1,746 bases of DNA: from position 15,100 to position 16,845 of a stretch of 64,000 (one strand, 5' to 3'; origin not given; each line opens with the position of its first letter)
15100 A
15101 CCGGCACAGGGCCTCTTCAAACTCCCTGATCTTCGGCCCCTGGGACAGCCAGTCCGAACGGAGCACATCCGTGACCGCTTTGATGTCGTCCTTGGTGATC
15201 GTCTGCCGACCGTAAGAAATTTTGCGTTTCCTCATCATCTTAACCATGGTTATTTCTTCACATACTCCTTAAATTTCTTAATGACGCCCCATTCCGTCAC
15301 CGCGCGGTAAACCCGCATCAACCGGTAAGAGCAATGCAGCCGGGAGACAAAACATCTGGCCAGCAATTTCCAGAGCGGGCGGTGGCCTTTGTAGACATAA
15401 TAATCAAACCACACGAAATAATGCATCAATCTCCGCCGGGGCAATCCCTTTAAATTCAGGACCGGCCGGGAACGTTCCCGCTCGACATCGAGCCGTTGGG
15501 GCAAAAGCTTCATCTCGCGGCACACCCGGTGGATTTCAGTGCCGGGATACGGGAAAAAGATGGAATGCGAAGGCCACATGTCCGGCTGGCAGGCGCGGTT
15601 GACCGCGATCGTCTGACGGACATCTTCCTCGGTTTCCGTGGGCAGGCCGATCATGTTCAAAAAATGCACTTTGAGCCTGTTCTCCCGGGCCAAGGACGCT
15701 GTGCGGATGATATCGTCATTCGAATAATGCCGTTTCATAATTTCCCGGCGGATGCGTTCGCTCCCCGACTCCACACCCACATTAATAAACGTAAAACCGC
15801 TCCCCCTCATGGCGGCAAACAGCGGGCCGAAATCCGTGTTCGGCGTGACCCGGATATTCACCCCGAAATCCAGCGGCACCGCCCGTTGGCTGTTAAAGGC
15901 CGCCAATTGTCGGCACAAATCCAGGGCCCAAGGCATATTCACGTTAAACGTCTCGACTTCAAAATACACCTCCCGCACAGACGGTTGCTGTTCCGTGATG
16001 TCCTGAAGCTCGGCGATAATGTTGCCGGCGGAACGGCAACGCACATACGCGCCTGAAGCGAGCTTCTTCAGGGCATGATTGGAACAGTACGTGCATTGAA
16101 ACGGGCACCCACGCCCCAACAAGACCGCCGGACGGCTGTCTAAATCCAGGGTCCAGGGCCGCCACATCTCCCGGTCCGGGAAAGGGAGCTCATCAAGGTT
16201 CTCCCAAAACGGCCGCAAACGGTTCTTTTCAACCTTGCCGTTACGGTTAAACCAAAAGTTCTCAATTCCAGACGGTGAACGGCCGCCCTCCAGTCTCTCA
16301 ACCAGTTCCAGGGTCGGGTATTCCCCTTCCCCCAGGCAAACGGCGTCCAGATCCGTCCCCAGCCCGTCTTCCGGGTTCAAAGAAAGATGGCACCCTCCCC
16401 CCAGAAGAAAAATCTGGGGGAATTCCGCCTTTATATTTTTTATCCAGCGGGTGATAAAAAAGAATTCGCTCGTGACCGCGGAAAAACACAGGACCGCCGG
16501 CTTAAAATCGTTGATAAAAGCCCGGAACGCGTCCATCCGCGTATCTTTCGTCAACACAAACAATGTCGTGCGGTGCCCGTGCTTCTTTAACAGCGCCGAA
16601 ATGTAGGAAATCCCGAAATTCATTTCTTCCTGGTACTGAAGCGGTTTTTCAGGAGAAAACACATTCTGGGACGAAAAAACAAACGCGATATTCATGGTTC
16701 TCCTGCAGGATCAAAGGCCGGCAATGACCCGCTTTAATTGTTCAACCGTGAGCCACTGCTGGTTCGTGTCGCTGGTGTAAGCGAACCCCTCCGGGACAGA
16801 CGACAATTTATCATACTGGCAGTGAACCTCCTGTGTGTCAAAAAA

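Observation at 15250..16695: B12-binding radical SAM enzyme inserted between pseC and pseB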

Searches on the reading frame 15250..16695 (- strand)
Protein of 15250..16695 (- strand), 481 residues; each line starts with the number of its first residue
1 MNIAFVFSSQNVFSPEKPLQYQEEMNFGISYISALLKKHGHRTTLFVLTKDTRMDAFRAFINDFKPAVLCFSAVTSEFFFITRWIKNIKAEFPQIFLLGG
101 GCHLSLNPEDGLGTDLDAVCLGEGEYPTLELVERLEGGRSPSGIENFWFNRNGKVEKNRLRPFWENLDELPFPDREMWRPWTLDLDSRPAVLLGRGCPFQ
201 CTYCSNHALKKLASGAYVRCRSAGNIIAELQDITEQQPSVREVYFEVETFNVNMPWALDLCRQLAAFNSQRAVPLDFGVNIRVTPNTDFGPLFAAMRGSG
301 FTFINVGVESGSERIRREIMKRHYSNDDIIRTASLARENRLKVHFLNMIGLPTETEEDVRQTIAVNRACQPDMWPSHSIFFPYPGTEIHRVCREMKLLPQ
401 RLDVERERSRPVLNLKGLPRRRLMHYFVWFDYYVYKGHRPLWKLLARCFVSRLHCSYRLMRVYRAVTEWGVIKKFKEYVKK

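Call 4: search_protein_families(library=pfam, proteins=[window:15250-16695:-])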
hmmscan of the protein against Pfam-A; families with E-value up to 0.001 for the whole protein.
window:15250-16695:- (481 aa): 2 families
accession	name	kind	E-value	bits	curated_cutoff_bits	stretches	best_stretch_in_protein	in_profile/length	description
PF04055.27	Radical_SAM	-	3.8e-20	73.1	29.5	1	193-363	3-163/166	Radical SAM superfamily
PF02310.24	B12-binding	-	8.6e-16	58.3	32.1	1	25-131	13-120/121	B12 binding domain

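Call 5: search_protein_families(library=ncbifam, proteins=[window:15250-16695:-], max_evalue=0.001)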
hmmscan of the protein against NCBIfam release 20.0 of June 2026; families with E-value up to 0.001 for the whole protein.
window:15250-16695:- (481 aa): 27 families (the best 25 are shown)
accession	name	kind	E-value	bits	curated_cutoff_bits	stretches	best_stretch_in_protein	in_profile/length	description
TIGR03471.1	HpnJ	equivalog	1.1e-33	116.9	577.6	1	62-401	67-396/472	hopanoid biosynthesis associated radical SAM protein HpnJ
TIGR04013.1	B12_SAM_MJ_1487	hypoth_equivalog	3.8e-28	98.4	251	2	20-235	4-194/382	TIGR04013 family B12-binding domain/radical SAM domain-containing protein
TIGR04072.2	rSAM_ladder_B12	equivalog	4.7e-22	78.2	360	1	27-368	19-348/443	lipid biosynthesis B12-binding/radical SAM protein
NF050148.1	rSAM_ApyD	equivalog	6.6e-22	77.7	750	1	63-389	72-390/645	RiPP biosynthesis radical SAM protein ApyD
TIGR02026.1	BchE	equivalog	8.9e-21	74.3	481.35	1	28-475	24-464/497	magnesium-protoporphyrin IX monomethyl ester anaerobic oxidative cyclase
TIGR04479.1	bcpD_PhpK_rSAM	subfamily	3.8e-20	71.7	600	1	19-381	65-421/504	PhpK family radical SAM P-methyltransferase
NF033070.1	rSAM_AprD4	equivalog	2.9e-17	62.7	500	1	195-394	203-392/456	AprD4 family radical SAM diol-dehydratase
TIGR04367.1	HpnR_B12_rSAM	equivalog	6.2e-17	61.3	650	1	27-393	23-375/490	hopanoid C-3 methylase HpnR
NF038361.1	rSAM_Sden_1168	equivalog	2.6e-16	59.3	575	1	55-364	130-446/560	Sden_1168 family B12-binding radical SAM P-methyltransferase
TIGR04014.1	B12_SAM_MJ_0865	equivalog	1.1e-15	57.4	360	1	25-395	10-361/434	methyl-coenzyme M reductase glutamine C-methyltransferase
TIGR04190.1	B12_SAM_Ta0216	equivalog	9.6e-13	47.5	500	1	116-363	133-388/554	TIGR04190 family B12-binding domain/radical SAM domain protein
TIGR04385.1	B12_rSAM_cofa1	equivalog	1.1e-10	41.4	450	1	82-365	87-360/438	B12 lower ligand biosynthesis radical SAM protein BzaD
TIGR03960.1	rSAM_fuse_unch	hypoth_equivalog_domain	1e-08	34.2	462.3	1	294-363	352-418/605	TIGR03960 family B12-binding radical SAM protein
TIGR03975.1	rSAM_ocin_1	subfamily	2.3e-08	33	281.85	1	65-364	128-425/606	RiPP maturation radical SAM C-methyltransferase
TIGR01579.1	MiaB-like-C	equivalog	3.1e-08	33.3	357.05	1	306-369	254-318/416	tRNA (N(6)-L-threonylcarbamoyladenosine(37)-C(2))-methylthiotransferase MtaB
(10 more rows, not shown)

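Call 9: find_homologous_proteins(query=window:15250-16695:-)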
Query window:15250-16695:- (481 aa): 2075 proteins with E <= 0.001 among 8000 candidates; the best 120 are listed.
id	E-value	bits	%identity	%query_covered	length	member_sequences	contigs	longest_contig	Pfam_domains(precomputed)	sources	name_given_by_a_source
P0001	0.0e+0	1125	99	100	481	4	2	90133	PF04055.28,PF02310.25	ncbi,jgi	jgi:radical SAM superfamily enzyme YgiQ (UPF0313 family)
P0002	0.0e+0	1031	90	100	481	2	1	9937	PF04055.28,PF02310.25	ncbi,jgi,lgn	ncbi:MAG: radical SAM protein [Candidatus Omnitrophota bacterium]|jgi:radical SAM superfamily enzyme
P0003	1.4e-291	986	85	100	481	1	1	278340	PF04055.28,PF02310.25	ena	-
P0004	2.6e-288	975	84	100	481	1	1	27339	PF04055.28,PF02310.25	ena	-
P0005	2.9e-269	912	77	98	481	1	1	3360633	PF04055.28,PF02310.25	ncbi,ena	-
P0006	1.7e-219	748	65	100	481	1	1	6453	PF04055.28,PF02310.25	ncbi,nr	ncbi:B12-binding domain-containing radical SAM protein [bacterium]|nr:MAG: B12-binding domain-contai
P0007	6.0e-214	729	63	99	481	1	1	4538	PF04055.28,PF02310.25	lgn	-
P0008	1.9e-204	698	61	100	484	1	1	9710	PF04055.28,PF02310.25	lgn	-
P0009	2.5e-192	658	56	100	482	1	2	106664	PF04055.28,PF02310.25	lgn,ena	-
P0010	2.4e-172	592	52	100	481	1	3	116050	PF04055.28,PF02310.25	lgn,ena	-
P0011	1.3e-165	570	50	100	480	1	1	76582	PF04055.28,PF02310.25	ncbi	-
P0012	2.4e-165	569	51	99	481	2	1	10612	PF04055.28,PF02310.25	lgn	-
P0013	7.6e-165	567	51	100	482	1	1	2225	PF04055.28,PF02310.25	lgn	-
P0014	2.1e-164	566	52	97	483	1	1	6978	PF04055.28,PF02310.25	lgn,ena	-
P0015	2.7e-164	566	52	100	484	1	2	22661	PF04055.28,PF02310.25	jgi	jgi:anaerobic magnesium-protoporphyrin IX monomethyl ester cyclase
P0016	5.8e-164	565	50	100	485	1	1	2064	PF04055.28,PF02310.25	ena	-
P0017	1.0e-163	564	54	97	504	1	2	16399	PF04055.28,PF02310.25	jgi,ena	-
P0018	3.5e-163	562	51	100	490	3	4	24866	PF04055.28,PF02310.25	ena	-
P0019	9.3e-163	561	53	97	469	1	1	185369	PF04055.28,PF02310.25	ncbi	-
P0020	1.3e-162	560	50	100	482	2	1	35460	PF04055.28,PF02310.25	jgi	-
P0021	2.3e-162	559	50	100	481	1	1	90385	PF04055.28,PF02310.25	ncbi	-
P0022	4.4e-162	558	51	100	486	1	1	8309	PF04055.28,PF02310.25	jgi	-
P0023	1.2e-161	557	50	100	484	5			PF04055.28,PF02310.25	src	-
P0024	1.4e-161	557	52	97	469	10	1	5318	PF04055.28,PF02310.25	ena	-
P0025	1.5e-161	557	49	100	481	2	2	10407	PF04055.28,PF02310.25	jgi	-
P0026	1.5e-161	557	48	100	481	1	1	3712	PF04055.28,PF02310.25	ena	-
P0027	1.8e-161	556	52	99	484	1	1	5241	PF04055.28,PF02310.25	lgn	-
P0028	4.0e-161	555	50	97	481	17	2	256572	PF04055.28,PF19864.6,PF02310.25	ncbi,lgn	-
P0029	9.1e-161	554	51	97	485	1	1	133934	PF04055.28,PF02310.25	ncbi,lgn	-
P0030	2.2e-160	553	50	100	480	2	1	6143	PF04055.28,PF02310.25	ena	-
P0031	2.3e-160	553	51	97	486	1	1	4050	PF04055.28,PF02310.25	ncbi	-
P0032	2.6e-159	549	50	100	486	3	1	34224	PF04055.28,PF02310.25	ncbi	ncbi:B12-binding domain-containing radical SAM protein [Candidatus Omnitrophota bacterium]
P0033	3.7e-159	549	51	98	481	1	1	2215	PF04055.28,PF02310.25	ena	-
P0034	3.9e-159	549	49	99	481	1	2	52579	PF04055.28,PF02310.25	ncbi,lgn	ncbi:MAG: B12-binding domain-containing radical SAM protein [Candidatus Scalindua sp.]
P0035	7.3e-159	548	49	100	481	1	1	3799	PF04055.28,PF02310.25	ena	-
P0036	7.6e-159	548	51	96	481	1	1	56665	PF04055.28,PF19864.6,PF02310.25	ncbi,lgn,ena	-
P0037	8.1e-159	548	49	100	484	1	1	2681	PF04055.28,PF02310.25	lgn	-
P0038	9.4e-159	547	48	100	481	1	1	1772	PF04055.28,PF02310.25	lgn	-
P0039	1.3e-158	547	54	94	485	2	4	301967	PF04055.28,PF02310.25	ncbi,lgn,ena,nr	ncbi:MAG: B12-binding domain-containing radical SAM protein [Candidatus Margulisbacteria bacterium]|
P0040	2.5e-158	546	49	99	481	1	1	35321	PF04055.28,PF02310.25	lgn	-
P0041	4.7e-158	545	52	97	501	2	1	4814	PF04055.28,PF02310.25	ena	-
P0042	6.9e-158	545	52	97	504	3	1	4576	PF04055.28,PF02310.25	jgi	jgi:anaerobic magnesium-protoporphyrin IX monomethyl ester cyclase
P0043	7.7e-158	544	48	100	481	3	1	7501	PF04055.28,PF02310.25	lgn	-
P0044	9.7e-158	544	50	100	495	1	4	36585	PF04055.28,PF02310.25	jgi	jgi:anaerobic magnesium-protoporphyrin IX monomethyl ester cyclase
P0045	1.0e-157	544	53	96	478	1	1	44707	PF04055.28,PF02310.25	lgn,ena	-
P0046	1.8e-157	543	50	100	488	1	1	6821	PF04055.28,PF02310.25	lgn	-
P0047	2.0e-157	543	51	96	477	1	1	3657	PF04055.28,PF02310.25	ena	-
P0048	2.1e-157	543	52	99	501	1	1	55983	PF04055.28,PF02310.25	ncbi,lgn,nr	ncbi:MAG: radical SAM protein [Actinomycetota bacterium]|nr:radical SAM protein [Actinomycetota bact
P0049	3.2e-157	542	51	100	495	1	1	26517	PF04055.28,PF02310.25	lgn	-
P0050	3.4e-157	542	50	97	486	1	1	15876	PF04055.28,PF02310.25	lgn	-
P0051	3.6e-157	542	49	100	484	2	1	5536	PF04055.28,PF02310.25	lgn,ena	-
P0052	4.6e-157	542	48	100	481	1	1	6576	PF04055.28,PF02310.25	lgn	-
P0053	5.7e-157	541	51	96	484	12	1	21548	PF04055.28,PF02310.25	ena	-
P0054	8.9e-157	541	50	100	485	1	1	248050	PF04055.28,PF02310.25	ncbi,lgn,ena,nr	ncbi:MAG: radical SAM protein [Planctomycetes bacterium]|nr:radical SAM protein [Planctomycetota bac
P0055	9.0e-157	541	50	96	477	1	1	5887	PF04055.28,PF02310.25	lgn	-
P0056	1.1e-156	541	48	99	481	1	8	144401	PF04055.28,PF02310.25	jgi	-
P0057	1.2e-156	540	51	98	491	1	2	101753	PF04055.28,PF02310.25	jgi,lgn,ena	jgi:radical SAM superfamily enzyme YgiQ (UPF0313 family)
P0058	1.2e-156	540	48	99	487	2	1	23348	PF04055.28,PF02310.25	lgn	-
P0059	1.7e-156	540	53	96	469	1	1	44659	PF04055.28,PF02310.25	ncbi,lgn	-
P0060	1.7e-156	540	48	100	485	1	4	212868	PF04055.28,PF02310.25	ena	-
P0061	5.2e-156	538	51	100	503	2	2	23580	PF04055.28,PF02310.25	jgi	jgi:anaerobic magnesium-protoporphyrin IX monomethyl ester cyclase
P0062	5.7e-156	538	51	97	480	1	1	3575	PF04055.28,PF02310.25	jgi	-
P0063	6.1e-156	538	51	98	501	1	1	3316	PF04055.28,PF02310.25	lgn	-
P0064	8.4e-156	538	48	100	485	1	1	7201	PF04055.28,PF02310.25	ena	-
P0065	8.9e-156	538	51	94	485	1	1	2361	PF04055.28,PF02310.25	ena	-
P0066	1.3e-155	537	50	100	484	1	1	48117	PF04055.28,PF02310.25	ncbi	-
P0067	1.5e-155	537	50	99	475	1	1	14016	PF04055.28,PF02310.25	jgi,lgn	jgi:radical SAM superfamily enzyme YgiQ (UPF0313 family)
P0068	1.6e-155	537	52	97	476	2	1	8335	PF04055.28,PF02310.25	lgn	-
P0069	1.6e-155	537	50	98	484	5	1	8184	PF04055.28,PF02310.25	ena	-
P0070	1.9e-155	536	51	97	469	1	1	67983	PF04055.28,PF02310.25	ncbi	-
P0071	2.1e-155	536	50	99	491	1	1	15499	PF04055.28,PF02310.25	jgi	jgi:radical SAM superfamily enzyme YgiQ (UPF0313 family)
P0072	2.3e-155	536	49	99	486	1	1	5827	PF04055.28,PF02310.25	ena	-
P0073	2.6e-155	536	49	100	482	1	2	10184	PF04055.28,PF02310.25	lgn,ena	-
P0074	3.3e-155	536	49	100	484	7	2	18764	PF04055.28,PF02310.25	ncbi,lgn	-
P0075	4.0e-155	535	49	100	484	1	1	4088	PF04055.28,PF02310.25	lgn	-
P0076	4.1e-155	535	49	97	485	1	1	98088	PF04055.28,PF02310.25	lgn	-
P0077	5.7e-155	535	53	97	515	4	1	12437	PF04055.28,PF02310.25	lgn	-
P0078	5.8e-155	535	48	100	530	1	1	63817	PF04055.28,PF02310.25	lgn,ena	-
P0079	8.4e-155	534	51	97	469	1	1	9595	PF04055.28,PF02310.25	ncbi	-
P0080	9.2e-155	534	47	100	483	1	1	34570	PF04055.28,PF02310.25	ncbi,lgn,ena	-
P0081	1.2e-154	534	50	99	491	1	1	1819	PF04055.28,PF02310.25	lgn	-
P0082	1.4e-154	534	49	97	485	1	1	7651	PF04055.28,PF02310.25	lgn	-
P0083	1.4e-154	534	50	97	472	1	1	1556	PF04055.28,PF02310.25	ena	-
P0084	1.5e-154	534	51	97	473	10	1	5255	PF04055.28,PF02310.25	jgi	-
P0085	1.8e-154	533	48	100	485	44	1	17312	PF04055.28,PF02310.25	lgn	-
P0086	2.3e-154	533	49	100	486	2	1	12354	PF04055.28,PF02310.25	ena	-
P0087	2.6e-154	533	48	100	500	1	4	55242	PF04055.28,PF02310.25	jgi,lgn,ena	-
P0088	3.1e-154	532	49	100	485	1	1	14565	PF04055.28,PF02310.25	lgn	-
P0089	3.2e-154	532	50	100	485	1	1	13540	PF04055.28,PF02310.25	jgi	jgi:anaerobic magnesium-protoporphyrin IX monomethyl ester cyclase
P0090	3.4e-154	532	50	97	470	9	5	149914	PF04055.28,PF02310.25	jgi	jgi:anaerobic magnesium-protoporphyrin IX monomethyl ester cyclase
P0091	4.7e-154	532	51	94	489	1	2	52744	PF04055.28,PF02310.25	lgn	-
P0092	5.1e-154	532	48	100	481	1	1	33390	PF04055.28,PF02310.25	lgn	-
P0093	5.5e-154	532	50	100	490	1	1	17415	PF04055.28,PF02310.25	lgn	-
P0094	6.0e-154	532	51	97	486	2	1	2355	PF04055.28,PF02310.25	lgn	-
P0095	6.1e-154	532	48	100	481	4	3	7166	PF04055.28,PF02310.25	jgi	-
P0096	7.7e-154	531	48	100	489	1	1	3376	PF04055.28,PF02310.25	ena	-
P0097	9.5e-154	531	51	96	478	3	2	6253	PF04055.28,PF02310.25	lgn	-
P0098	9.7e-154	531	50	94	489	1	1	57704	PF04055.28,PF02310.25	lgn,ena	-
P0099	1.0e-153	531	49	100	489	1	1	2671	PF04055.28,PF02310.25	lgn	-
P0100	1.2e-153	531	49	99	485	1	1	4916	PF04055.28,PF02310.25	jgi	jgi:radical SAM superfamily enzyme YgiQ (UPF0313 family)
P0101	1.3e-153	530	52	95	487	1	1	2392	PF04055.28,PF02310.25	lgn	-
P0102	1.4e-153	530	51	96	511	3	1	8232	PF04055.28,PF02310.25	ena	-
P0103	1.5e-153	530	50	96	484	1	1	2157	PF04055.28,PF02310.25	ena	-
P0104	1.6e-153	530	49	99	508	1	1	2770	PF04055.28,PF02310.25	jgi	jgi:radical SAM superfamily enzyme YgiQ (UPF0313 family)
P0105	1.6e-153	530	49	100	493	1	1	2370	PF04055.28,PF02310.25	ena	-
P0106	1.7e-153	530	50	95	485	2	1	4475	PF04055.28,PF02310.25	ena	-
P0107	1.8e-153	530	52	98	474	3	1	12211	PF04055.28,PF02310.25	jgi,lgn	jgi:anaerobic magnesium-protoporphyrin IX monomethyl ester cyclase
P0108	2.0e-153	530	51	97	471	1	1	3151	PF04055.28,PF02310.25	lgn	-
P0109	2.1e-153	530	50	97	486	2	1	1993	PF04055.28,PF02310.25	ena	-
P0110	2.1e-153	530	49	99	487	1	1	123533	PF04055.28,PF02310.25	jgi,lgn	jgi:radical SAM superfamily enzyme YgiQ (UPF0313 family)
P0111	2.1e-153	530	49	100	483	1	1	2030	PF04055.28,PF02310.25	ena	-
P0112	2.8e-153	529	50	96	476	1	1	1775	PF04055.28,PF02310.25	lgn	-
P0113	3.0e-153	529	50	95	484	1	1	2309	PF04055.28,PF02310.25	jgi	jgi:radical SAM superfamily enzyme YgiQ (UPF0313 family)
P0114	3.6e-153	529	49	99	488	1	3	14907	PF04055.28,PF02310.25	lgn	-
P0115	3.9e-153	529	48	100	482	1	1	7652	PF04055.28,PF02310.25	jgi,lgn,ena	-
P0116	4.2e-153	529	50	97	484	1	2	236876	PF04055.28,PF02310.25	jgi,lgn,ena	jgi:radical SAM superfamily enzyme YgiQ (UPF0313 family)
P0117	4.8e-153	529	49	96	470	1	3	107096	PF04055.28,PF02310.25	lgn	-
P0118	5.8e-153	528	47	99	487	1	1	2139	PF04055.28,PF02310.25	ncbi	-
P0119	7.0e-153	528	49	94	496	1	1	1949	PF04055.28,PF02310.25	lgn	-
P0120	8.3e-153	528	51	99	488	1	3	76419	PF04055.28,PF02310.25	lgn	-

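Call 12: find_related_loci(query=A1, collection=genome_contigs, flank=10000)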
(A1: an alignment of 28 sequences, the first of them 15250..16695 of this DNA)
Query A1 (481 aa) in genome_contigs; peptide patterns used: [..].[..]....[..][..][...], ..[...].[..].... (x = any residue, [..] = any of these).
599 stretches matched a pattern (row limit reached: there are more); 480 encode a relative of the query (tblastn E <= 1e-3); the best 80 are kept; 80 distinct loci.
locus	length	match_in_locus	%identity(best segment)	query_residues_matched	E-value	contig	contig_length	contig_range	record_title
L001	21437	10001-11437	50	1-480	1e-168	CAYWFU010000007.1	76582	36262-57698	MAG TPA_asm: uncultured bacterium isolate binchicken_co232_183 genome assembly, contig: NODE_507_length_76582_cov_7.7837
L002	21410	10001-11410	51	1-467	9e-164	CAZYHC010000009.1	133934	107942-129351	MAG TPA_asm: uncultured Anaerolineales bacterium isolate binchicken_co294_99 genome assembly, contig: NODE_221_length_13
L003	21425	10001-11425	49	1-476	2e-163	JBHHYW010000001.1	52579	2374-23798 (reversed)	MAG: Candidatus Scalindua sp. isolate Maj_2_bin.27 NODE_177_length_52579_cov_10.234959, whole genome shotgun sequence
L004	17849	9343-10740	53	1-468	2e-163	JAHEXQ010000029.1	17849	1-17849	MAG: Actinomycetes bacterium isolate nzgw108 NODE_4350_length_17850_cov_2.936375, whole genome shotgun sequence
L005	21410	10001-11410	48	1-462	2e-153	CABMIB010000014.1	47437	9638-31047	uncultured archaeon isolate LFW-280_3_1 genome assembly, contig: LFW28031_110, whole genome shotgun sequence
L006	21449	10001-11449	47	1-480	4e-153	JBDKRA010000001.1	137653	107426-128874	MAG: Phycisphaerae bacterium isolate 5_bin.122 c_000000006099, whole genome shotgun sequence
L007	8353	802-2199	51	1-466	2e-152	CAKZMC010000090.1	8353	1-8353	MAG TPA_asm: uncultured actinobacterium isolate SRR5214706_bin.23_CONCOCT_v1.1_MAG genome assembly, contig: ERZ1744544.3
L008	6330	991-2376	49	1-460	4e-153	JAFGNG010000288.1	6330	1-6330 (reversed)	MAG: Planctomycetota bacterium isolate Zod_Metabat.533 k87_14445436, whole genome shotgun sequence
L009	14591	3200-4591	50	1-466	2e-151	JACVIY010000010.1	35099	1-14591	MAG: Candidatus Geothermincola secundus isolate QZM4_2.bin.157 contig010, whole genome shotgun sequence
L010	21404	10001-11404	49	1-466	5e-151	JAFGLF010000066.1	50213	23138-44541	MAG: Elusimicrobia bacterium isolate Zod_Metabat.39 k87_10339503, whole genome shotgun sequence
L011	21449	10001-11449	48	1-480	6e-151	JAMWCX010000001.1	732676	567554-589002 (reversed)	MAG: Candidatus Omnitrophota bacterium isolate QZM4_2.bins.201.Tibet NODE_4_length_732676_cov_4.377431, whole genome sho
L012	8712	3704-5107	51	1-468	6e-151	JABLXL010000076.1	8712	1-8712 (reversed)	MAG: Actinomycetota bacterium isolate Ch49 contig76, whole genome shotgun sequence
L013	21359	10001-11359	50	1-449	9e-151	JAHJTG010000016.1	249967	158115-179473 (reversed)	MAG: Patescibacteria group bacterium isolate OS_PC_MetaG.mb.42 OS_PC_MetaG.mb.42_k141_644226, whole genome shotgun seque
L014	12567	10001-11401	49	1-469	1e-149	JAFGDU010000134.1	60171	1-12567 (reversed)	MAG: Actinomycetota bacterium isolate Zod_Metabat.1188 k87_11148305, whole genome shotgun sequence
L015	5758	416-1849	48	1-478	1e-149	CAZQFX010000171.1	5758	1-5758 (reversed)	MAG TPA_asm: uncultured Actinomycetota bacterium isolate SRP257756_co1_219 genome assembly, contig: NODE_13086_length_57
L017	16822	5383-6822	47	1-481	2e-148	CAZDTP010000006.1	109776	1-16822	MAG TPA_asm: uncultured archaeon isolate SRP214966_co7_76 genome assembly, contig: NODE_58_length_109776_cov_24.313687,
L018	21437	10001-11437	48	1-476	1e-147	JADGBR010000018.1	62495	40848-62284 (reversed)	MAG: Candidatus Omnitrophota bacterium isolate nW3bin14 nW3_bin14_NODE_18_length_62495_cov_5.412263, whole genome shotgu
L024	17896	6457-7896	45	1-477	7e-144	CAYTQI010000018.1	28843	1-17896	MAG TPA_asm: uncultured Planctomycetia bacterium isolate binchicken_co334_10 genome assembly, contig: NODE_2624_length_2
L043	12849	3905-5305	52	1-467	1e-156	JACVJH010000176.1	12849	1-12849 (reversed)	MAG: Candidatus Solincola tengchongensis isolate DRTY-6.bin.58 contig176, whole genome shotgun sequence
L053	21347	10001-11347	43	1-445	2e-127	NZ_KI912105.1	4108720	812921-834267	Alkaliflexus imshenetskii DSM 15055 strain Z-7010, DSM 15055 AlkimDRAFT_AIB.5, whole genome shotgun sequence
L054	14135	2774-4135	41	1-447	2e-104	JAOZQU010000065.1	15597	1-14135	MAG: Desulfocapsa sp. isolate GMC6_bin_5 GMC6_3473_length_15597_cov_9.320808, whole genome shotgun sequence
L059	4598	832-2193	40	1-447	4e-103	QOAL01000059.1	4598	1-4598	MAG: Thermodesulfatator sp. isolate MAG 87 Ga0232637_10006973, whole genome shotgun sequence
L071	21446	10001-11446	36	2-477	5e-93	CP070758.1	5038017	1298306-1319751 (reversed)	MAG: Gemmatimonadota bacterium isolate bin29 chromosome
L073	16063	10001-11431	36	1-463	7e-91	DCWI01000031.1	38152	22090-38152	MAG TPA_asm: Nitrospiraceae bacterium UBA2166 UBA2166_contig_5139, whole genome shotgun sequence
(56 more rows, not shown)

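Call 30: search_protein_families(library=ncbifam, proteins=[L084:12603-13973:+], max_evalue=0.00001)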
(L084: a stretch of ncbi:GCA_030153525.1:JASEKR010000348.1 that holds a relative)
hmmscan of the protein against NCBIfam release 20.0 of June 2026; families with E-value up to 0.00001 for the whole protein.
L084:12603-13973:+ (456 aa): 26 families (the best 25 are shown)
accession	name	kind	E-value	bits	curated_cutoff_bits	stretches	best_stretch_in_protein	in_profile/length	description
TIGR03471.1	HpnJ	equivalog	4e-57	194.1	577.6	1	50-440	57-430/472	hopanoid biosynthesis associated radical SAM protein HpnJ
TIGR02026.1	BchE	equivalog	3.3e-53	181.3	481.35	1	3-408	2-399/497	magnesium-protoporphyrin IX monomethyl ester anaerobic oxidative cyclase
NF050148.1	rSAM_ApyD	equivalog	8.6e-49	166.5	750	2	206-394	200-391/645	RiPP biosynthesis radical SAM protein ApyD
NF038361.1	rSAM_Sden_1168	equivalog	3.9e-41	141.2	575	1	3-408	65-485/560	Sden_1168 family B12-binding radical SAM P-methyltransferase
TIGR04479.1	bcpD_PhpK_rSAM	subfamily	3.5e-40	137.8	600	2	206-373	242-408/504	PhpK family radical SAM P-methyltransferase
TIGR04014.1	B12_SAM_MJ_0865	equivalog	2.8e-38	131.9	360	1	56-422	34-380/434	methyl-coenzyme M reductase glutamine C-methyltransferase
TIGR04072.2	rSAM_ladder_B12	equivalog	1.9e-37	129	360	2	206-408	181-384/443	lipid biosynthesis B12-binding/radical SAM protein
TIGR04385.1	B12_rSAM_cofa1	equivalog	1.4e-34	120.1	450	1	2-409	1-407/438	B12 lower ligand biosynthesis radical SAM protein BzaD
TIGR04295.1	B12_rSAM_oligo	hypoth_equivalog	2e-29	102.6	400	1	19-340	24-327/422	TIGR04295 family B12-binding domain-containing radical SAM protein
TIGR04013.1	B12_SAM_MJ_1487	hypoth_equivalog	3.6e-29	101.8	251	3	204-257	150-203/382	TIGR04013 family B12-binding domain/radical SAM domain-containing protein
TIGR04367.1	HpnR_B12_rSAM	equivalog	1.1e-27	96.8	650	1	18-396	20-373/490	hopanoid C-3 methylase HpnR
TIGR03975.1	rSAM_ocin_1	subfamily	7.3e-27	94.1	281.85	1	60-372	128-428/606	RiPP maturation radical SAM C-methyltransferase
NF033070.1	rSAM_AprD4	equivalog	2.1e-26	92.8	500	1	207-409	198-403/456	AprD4 family radical SAM diol-dehydratase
TIGR04428.1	B12_rSAM_trp_MT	equivalog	9e-20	70.5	500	1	4-376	3-400/558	tryptophan 2-C-methyltransferase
NF033712.0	B12_rSAM_KedN5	subfamily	3.1e-19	68.6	700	1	17-265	14-255/624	KedN5 family methylcobalamin-dependent radical SAM C-methyltransferase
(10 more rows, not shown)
